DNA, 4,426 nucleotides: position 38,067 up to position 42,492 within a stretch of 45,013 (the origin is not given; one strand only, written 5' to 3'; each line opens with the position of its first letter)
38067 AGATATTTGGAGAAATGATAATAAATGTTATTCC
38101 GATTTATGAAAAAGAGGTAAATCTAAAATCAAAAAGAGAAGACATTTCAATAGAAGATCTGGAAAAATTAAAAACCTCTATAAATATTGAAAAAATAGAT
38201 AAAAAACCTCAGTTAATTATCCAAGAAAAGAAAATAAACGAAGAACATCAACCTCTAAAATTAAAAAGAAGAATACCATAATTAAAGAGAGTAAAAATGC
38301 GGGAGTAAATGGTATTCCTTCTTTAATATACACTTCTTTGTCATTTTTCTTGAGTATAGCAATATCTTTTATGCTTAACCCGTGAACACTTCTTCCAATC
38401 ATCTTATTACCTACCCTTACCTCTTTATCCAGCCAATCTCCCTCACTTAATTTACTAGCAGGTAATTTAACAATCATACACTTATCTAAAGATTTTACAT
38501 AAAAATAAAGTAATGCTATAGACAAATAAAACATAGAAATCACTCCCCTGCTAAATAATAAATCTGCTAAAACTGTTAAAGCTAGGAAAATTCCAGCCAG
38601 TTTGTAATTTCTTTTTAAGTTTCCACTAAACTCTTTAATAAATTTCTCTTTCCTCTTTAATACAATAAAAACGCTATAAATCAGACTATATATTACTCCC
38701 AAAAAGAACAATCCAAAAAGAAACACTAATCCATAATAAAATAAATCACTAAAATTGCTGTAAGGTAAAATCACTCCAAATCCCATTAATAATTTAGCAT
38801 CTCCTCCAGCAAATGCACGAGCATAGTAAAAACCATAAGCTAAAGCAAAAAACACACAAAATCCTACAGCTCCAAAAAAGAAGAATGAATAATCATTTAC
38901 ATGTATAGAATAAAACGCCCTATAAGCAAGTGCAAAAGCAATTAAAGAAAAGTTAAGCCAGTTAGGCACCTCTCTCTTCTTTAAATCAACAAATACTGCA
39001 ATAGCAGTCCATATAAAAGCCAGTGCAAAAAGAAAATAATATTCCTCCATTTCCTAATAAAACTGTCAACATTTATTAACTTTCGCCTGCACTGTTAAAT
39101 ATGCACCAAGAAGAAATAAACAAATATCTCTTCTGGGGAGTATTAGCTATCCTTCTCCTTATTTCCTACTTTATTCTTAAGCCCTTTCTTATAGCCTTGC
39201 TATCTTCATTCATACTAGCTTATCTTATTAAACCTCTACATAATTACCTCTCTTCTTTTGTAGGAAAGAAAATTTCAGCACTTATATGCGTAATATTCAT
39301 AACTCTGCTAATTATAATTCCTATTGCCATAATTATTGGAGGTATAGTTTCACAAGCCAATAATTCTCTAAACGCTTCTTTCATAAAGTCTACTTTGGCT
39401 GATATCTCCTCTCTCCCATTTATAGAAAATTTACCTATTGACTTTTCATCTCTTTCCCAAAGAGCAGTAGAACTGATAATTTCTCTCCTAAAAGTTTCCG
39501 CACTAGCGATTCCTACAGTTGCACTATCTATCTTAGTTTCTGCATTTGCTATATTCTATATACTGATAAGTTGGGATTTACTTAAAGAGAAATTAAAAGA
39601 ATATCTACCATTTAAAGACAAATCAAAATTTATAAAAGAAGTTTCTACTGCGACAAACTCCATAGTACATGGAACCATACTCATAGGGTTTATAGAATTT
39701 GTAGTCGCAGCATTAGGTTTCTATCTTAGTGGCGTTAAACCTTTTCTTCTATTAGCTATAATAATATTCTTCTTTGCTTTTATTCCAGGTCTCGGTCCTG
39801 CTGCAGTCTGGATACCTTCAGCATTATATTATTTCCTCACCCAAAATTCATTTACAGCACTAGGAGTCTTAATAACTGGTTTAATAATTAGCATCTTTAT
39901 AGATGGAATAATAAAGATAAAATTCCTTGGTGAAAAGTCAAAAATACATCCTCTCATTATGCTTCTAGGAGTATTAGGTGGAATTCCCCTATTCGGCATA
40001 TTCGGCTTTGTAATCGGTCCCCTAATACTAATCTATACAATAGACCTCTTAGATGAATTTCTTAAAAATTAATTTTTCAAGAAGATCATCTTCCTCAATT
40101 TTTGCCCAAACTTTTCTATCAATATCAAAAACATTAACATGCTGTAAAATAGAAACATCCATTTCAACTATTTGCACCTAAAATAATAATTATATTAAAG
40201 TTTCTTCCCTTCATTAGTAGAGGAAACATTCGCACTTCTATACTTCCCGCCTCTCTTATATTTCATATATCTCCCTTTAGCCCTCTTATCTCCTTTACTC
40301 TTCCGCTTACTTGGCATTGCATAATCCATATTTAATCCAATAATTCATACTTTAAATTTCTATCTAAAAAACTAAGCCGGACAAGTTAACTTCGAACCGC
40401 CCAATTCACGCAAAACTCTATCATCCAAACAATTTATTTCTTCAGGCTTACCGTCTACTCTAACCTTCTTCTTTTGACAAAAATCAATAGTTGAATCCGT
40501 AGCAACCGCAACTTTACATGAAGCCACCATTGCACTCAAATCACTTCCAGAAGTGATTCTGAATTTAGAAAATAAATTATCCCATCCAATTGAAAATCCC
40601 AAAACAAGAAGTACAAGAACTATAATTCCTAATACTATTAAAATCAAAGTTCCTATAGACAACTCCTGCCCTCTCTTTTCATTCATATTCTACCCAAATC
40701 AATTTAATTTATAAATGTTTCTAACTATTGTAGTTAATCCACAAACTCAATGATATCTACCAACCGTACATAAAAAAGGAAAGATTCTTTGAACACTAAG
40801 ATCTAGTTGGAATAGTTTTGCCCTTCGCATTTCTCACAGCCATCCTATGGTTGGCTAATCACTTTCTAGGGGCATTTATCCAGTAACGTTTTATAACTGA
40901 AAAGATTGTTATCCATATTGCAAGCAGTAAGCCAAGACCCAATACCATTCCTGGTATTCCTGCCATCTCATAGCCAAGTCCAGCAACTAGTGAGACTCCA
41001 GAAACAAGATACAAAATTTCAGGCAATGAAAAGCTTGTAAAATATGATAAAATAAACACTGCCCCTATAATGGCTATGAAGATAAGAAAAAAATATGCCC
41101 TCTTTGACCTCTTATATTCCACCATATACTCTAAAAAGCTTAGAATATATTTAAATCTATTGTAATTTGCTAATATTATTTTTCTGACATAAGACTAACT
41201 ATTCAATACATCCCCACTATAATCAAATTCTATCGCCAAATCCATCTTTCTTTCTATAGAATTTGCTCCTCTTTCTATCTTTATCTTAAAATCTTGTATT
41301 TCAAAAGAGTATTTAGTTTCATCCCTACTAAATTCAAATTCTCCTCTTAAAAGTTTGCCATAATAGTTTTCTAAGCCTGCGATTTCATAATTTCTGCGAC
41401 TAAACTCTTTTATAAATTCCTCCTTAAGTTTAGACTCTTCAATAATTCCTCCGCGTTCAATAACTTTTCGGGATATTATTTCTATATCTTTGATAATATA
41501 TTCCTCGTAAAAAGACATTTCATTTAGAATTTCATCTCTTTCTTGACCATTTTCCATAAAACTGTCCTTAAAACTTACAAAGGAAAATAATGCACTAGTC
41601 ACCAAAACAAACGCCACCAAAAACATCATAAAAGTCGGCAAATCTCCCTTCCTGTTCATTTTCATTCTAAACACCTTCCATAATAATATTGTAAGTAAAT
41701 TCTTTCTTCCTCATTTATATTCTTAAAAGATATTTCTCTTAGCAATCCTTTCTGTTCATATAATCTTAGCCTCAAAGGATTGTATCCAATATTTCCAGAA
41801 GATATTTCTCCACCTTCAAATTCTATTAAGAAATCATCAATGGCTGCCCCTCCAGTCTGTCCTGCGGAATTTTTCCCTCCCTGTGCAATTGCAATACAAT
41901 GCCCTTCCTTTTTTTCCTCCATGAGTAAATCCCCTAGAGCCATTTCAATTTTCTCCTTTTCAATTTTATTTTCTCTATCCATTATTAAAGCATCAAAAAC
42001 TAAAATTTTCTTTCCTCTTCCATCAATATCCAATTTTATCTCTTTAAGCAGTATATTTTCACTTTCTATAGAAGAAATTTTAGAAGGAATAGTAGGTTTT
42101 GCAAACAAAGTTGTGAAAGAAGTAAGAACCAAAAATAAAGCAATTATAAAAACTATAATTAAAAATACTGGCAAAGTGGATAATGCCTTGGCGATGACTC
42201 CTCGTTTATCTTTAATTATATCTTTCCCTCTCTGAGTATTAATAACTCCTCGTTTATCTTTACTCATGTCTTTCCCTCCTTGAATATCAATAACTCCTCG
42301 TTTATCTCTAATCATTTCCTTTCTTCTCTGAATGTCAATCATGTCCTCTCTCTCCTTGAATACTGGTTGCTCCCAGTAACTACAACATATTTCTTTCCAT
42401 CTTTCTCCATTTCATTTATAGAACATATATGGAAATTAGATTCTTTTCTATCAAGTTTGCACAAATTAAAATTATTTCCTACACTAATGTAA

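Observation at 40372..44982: Six-gene translationally coupled operon plus a separate pilin gene, all with class III (type IV pilin-like) signal peptides and no assembly ATPase nearby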

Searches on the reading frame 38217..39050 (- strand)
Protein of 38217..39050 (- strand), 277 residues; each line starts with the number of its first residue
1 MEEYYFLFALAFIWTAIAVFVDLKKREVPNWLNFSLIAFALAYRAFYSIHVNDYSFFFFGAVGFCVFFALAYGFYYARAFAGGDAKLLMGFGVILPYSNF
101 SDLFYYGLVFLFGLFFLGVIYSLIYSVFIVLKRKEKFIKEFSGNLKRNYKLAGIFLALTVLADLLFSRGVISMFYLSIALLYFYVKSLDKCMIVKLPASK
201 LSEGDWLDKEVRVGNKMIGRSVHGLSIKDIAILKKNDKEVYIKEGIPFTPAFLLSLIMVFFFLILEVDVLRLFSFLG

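Call 6: search_protein_families(library=pfam, max_evalue=1, proteins=[window:38217-39050:-])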
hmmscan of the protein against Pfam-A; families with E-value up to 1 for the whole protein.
window:38217-39050:- (277 aa): 1 family
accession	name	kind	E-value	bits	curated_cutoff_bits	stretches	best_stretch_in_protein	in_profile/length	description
PF01478.23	Peptidase_A24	-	3.6e-13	50.3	26.5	1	10-123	2-104/104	Type IV leader peptidase family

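Call 7: search_protein_families(library=ncbifam, max_evalue=1, proteins=[window:38217-39050:-])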
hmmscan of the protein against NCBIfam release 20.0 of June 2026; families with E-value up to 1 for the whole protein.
window:38217-39050:- (277 aa): 1 family
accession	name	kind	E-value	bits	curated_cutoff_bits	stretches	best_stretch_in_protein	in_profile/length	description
NF040695.1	FlaK_Arch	equivalog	7.1e-11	42.1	330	1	9-132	4-134/230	preflagellin peptidase FlaK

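Call 45: search_solved_structures(query=window:38217-39050:-, max_evalue=0.01, show_alignments=1)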
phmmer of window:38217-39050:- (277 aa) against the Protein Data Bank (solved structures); distinct sequences matched with E-value up to 0.01: 4.
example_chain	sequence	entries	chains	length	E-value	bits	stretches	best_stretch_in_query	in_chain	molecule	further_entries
3s0x_A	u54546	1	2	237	1.6e-06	31.6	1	8-133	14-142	Peptidase A24B, FlaK domain protein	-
2zz9_A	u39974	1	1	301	0.00078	22.8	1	36-170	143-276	Aquaporin-4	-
3iyz_A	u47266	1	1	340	0.001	22.4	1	36-170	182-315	Aquaporin-4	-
2d57_A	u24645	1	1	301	0.002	21.5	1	36-170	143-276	Aquaporin-4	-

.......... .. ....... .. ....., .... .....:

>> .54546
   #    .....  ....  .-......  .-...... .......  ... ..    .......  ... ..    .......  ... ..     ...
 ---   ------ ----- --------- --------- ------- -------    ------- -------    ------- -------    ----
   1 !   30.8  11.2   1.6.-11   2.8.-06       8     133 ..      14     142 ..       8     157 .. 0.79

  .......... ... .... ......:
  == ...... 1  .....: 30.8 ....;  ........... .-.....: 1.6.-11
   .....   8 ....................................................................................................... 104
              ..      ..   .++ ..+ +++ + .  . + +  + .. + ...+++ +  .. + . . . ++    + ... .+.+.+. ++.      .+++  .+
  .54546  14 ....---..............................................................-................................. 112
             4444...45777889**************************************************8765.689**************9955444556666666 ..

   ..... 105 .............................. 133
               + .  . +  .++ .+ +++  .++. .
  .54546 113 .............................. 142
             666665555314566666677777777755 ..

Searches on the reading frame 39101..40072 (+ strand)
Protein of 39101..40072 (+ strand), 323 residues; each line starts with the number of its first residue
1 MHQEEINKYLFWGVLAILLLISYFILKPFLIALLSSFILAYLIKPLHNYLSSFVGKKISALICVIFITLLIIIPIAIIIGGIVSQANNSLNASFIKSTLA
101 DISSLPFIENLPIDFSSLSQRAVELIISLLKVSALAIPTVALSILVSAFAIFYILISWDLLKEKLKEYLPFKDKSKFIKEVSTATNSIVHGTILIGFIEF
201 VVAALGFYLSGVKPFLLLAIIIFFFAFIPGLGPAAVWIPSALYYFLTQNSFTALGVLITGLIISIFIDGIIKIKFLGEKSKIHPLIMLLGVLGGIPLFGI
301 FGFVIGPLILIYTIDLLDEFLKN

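Call 6: search_protein_families(library=pfam, max_evalue=1, proteins=[window:39101-40072:+])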
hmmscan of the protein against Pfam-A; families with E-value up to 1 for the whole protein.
window:39101-40072:+ (323 aa): 1 family
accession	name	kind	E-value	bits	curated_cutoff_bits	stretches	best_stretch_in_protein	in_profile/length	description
PF01594.21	AI-2E_transport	-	2e-35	122.9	34.3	1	14-319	6-325/327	AI-2E family transporter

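Call 7: search_protein_families(library=ncbifam, max_evalue=1, proteins=[window:39101-40072:+])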
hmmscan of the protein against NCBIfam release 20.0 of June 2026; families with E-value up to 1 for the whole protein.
window:39101-40072:+ (323 aa): 3 families
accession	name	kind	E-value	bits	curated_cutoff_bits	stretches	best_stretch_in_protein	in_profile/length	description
TIGR02872.1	spore_ytvI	equivalog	1.1e-25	90.8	198.15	1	13-312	7-331/341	sporulation integral membrane protein YtvI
NF008216.0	PRK10983.1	equivalog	1.1e-14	54.4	305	2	184-321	210-345/370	AI-2E family transporter YdiK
NF045801.1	efflux_ABUW_0982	equivalog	7.7e-11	41.5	675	1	5-306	5-329/392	chloramphenicol efflux transporter CxpE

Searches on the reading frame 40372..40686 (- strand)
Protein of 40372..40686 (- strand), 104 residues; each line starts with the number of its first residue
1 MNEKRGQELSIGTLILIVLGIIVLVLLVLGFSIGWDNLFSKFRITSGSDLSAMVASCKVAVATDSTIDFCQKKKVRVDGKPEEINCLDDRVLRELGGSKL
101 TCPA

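Call 6: search_protein_families(library=pfam, max_evalue=1, proteins=[window:40372-40686:-])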
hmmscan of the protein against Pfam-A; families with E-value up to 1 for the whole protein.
window:40372-40686:- (104 aa): 1 family
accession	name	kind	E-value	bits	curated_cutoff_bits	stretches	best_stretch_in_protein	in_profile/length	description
PF06300.18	Tsp45I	-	0.17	11.8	25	1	35-99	39-102/260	Tsp45I type II restriction enzyme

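Call 7: search_protein_families(library=ncbifam, max_evalue=1, proteins=[window:40372-40686:-])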
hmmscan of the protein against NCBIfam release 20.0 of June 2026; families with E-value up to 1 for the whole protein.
window:40372-40686:- (104 aa): 0 families

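Call 33: find_homologous_proteins(query=window:40372-40686:-, max_evalue=0.001)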
Query window:40372-40686:- (104 aa): 100 proteins with E <= 0.001 among 120 candidates.
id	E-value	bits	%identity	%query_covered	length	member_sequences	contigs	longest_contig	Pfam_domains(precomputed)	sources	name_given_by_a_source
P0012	2.7e-60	218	100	100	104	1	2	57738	-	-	-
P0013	1.6e-35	139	71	88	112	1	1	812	-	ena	-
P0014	6.4e-35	137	65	97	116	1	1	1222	-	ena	-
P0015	7.1e-35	137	64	98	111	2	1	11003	-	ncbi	-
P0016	3.7e-34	134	65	98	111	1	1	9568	-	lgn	-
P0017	7.5e-34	133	79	81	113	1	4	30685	-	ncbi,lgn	-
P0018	1.7e-32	129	66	94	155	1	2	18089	-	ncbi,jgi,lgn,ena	-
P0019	3.0e-32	128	62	100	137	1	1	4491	-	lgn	-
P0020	6.1e-32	127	66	94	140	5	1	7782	-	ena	-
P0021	1.8e-31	126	68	97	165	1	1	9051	-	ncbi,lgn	-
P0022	1.9e-31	126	65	90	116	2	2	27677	-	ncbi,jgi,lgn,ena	-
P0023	2.1e-31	126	68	87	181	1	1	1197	-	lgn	-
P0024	2.5e-31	125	66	99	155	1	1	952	-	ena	-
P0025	2.6e-31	125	65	89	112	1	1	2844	-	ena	-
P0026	2.8e-31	125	63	99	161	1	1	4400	-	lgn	-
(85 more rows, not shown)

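Call 52: predict_structure(alignment_id=A2)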
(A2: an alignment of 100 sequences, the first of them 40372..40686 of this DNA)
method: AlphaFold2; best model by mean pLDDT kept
length: 104 residues; sequences in the alignment: 100
mean_pLDDT: 79.3   pTM: 0.47
mean pLDDT of the five models: 79.3, 79.3, 77.6, 76.7, 76.6
residues with pLDDT >= 90: 17; 70-90: 63; 50-70: 23; < 50: 1
segments of 3 or more residues with pLDDT < 50: none
pLDDT, mean of each block of 10 residues (from residue 1): 63 93 96 76 58 83 86 76 83 81 75
secondary structure, 60 per line:
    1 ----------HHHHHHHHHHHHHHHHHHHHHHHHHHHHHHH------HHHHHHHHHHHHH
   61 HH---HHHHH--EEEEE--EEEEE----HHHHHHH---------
elements in order: H11-41 H48-62 H66-70 E73-77 E80-84 H89-95

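Call 57: fold_search(model_id=the predicted structure, library=pdb)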
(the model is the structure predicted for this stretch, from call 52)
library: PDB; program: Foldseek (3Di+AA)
matches with E <= 10: 29; with E <= 0.001: 0
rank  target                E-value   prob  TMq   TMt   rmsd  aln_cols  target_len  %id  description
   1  5b7b_B                3.8e+00  0.02  0.19  0.07   6.9        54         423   18  Crystal structure of Nucleoprotein-nucleozin complex (released 2016-07-06)
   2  5b7b_C                3.8e+00  0.02  0.19  0.07   6.9        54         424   18  Crystal structure of Nucleoprotein-nucleozin complex (released 2016-07-06)
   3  9uzo_E                4.1e+00  0.03  0.19  0.18  18.4       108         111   15  Cryo-EM Structure of the Vaccinia Virus Entry/Fusion Complex (EFC) Lacking the F9 Subunit (released 2025-12-17)
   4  8k9h_D                5.6e+00  0.03  0.14  0.08   9.5        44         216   20  Complex structure of Acetoacetate:butyrate/acetate coenzyme A transferase and Butyrate-acetoacetate CoA-transferase su (released 2024-08-07)
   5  1p4d_A                5.6e+00  0.02  0.14  0.06  16.2        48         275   21  F factor TraI Relaxase Domain (released 2003-10-14)
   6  8ecm_A                6.0e+00  0.06  0.23  0.06  11.5        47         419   13  Crystal Structure Analysis of Acetyl-CoA acetyltransferase from Firmicutes bacterium (released 2023-05-31)
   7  1lbv_A                6.9e+00  0.03  0.18  0.09   6.3        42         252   19  Crystal Structure of apo-form (P21) of dual activity FBPase/IMPase (AF2372) from Archaeoglobus fulgidus (released 2002-05-22)
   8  7jhz_C                7.3e+00  0.06  0.15  0.11   3.6        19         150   21  Crystal structure of the carbohydrate-binding domain VP8* of human P[8] rotavirus strain BM13851 in complex with LNDFH (released 2021-07-28)
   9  1ml5_v                7.3e+00  0.06  0.20  0.23   3.8        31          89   22  Structure of the E. coli ribosomal termination complex with release factor 2 (released 2003-01-14)
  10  8ecm_C                7.3e+00  0.06  0.23  0.06  11.3        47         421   13  Crystal Structure Analysis of Acetyl-CoA acetyltransferase from Firmicutes bacterium (released 2023-05-31)
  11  3bjo                  7.3e+00  0.04  0.19  0.19  11.0        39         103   18  Crystal structure of the C-terminal domain of a possible ATP-binding protein from Methanocaldococcus jannaschii DSM 2661 (released 2007-12-18)
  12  1gx5                  7.8e+00  0.08  0.28  0.07   5.2        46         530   17  Hepatitis C Virus RNA Polymerase in Complex with GTP and Manganese (released 2002-04-09)
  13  5qj1                  7.8e+00  0.04  0.25  0.06   7.0        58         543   16  CRYSTAL STRUCTURE OF THE HEPATITIS C VIRUS GENOTYPE 2A STRAIN JFH1 L30S NS5B RNA-DEPENDENT RNA POLYMERASE IN COMPLEX WIT (released 2018-11-21)
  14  4n4n_D                7.8e+00  0.03  0.22  0.32   5.0        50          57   12  Nitrosomonas europea HAO (released 2013-12-11)
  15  3lo5_C                7.8e+00  0.03  0.18  0.13   6.2        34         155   24  Crystal Structure of the dominant negative S17N mutant of Ras (released 2010-03-02)
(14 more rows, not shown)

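Call 85: search_protein_families(library=phrogs, max_evalue=0.01, proteins=[window:40372-40686:-])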
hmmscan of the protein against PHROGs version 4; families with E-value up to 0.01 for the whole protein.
window:40372-40686:- (104 aa): 0 families

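Call 86: search_solved_structures(query=A2, max_evalue=1)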
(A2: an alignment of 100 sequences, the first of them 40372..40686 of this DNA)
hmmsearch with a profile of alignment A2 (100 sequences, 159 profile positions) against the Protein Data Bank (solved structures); distinct sequences matched with E-value up to 1: 0.

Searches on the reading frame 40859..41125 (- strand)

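Call 6: search_protein_families(library=pfam, max_evalue=1, proteins=[window:40859-41125:-])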
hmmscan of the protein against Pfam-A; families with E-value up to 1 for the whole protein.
window:40859-41125:- (88 aa): 1 family
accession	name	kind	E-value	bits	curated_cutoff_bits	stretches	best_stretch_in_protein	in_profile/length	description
PF17310.7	DUF5357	-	0.38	9.8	25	1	8-77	21-90/322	Family of unknown function (DUF5357)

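Call 7: search_protein_families(library=ncbifam, max_evalue=1, proteins=[window:40859-41125:-])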
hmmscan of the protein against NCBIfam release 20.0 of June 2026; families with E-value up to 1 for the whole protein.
window:40859-41125:- (88 aa): 1 family
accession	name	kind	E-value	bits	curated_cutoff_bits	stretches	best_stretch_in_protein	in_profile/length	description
NF050801.1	ProtGlycPglB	equivalog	0.0067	14.9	1300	1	14-75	335-396/713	undecaprenyl-diphosphooligosaccharide--protein glycotransferase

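Call 85: search_protein_families(library=phrogs, max_evalue=0.01, proteins=[window:40859-41125:-])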
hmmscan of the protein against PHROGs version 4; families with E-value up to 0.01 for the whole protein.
window:40859-41125:- (88 aa): 0 families

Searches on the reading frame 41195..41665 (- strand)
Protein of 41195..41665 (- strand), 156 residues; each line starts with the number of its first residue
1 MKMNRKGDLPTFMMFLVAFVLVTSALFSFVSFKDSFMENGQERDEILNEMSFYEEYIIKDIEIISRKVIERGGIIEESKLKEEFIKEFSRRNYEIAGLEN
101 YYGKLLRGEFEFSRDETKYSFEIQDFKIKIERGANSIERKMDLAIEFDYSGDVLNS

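Call 6: search_protein_families(library=pfam, max_evalue=1, proteins=[window:41195-41665:-])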
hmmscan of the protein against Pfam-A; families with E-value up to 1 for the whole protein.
window:41195-41665:- (156 aa): 1 family
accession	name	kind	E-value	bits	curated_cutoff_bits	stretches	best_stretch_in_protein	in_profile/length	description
PF11755.13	DUF3311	-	0.095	13.2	30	1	9-35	27-53/61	Protein of unknown function (DUF3311)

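Call 7: search_protein_families(library=ncbifam, max_evalue=1, proteins=[window:41195-41665:-])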
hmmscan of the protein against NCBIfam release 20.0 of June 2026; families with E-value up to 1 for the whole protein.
window:41195-41665:- (156 aa): 0 families

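Call 85: search_protein_families(library=phrogs, max_evalue=0.01, proteins=[window:41195-41665:-])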
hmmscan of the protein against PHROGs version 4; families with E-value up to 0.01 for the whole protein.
window:41195-41665:- (156 aa): 0 families

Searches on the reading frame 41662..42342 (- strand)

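Call 6: search_protein_families(library=pfam, max_evalue=1, proteins=[window:41662-42342:-])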
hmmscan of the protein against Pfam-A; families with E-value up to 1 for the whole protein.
window:41662-42342:- (226 aa): 1 family
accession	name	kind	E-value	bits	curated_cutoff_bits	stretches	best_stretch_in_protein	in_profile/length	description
PF22127.1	NtdA_N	-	0.023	14.9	27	1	88-135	4-50/66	NTD biosynthesis operon protein NtdA, N-terminal domain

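Call 7: search_protein_families(library=ncbifam, max_evalue=1, proteins=[window:41662-42342:-])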
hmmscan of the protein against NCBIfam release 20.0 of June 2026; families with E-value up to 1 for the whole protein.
window:41662-42342:- (226 aa): 1 family
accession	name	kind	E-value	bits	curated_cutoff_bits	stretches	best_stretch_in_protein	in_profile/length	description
NF045742.1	MPN163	equivalog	0.0055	16.9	100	1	14-112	15-112/154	MPN163 family protein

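Call 85: search_protein_families(library=phrogs, max_evalue=0.01, proteins=[window:41662-42342:-])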
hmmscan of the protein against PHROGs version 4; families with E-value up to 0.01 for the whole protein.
window:41662-42342:- (226 aa): 0 families
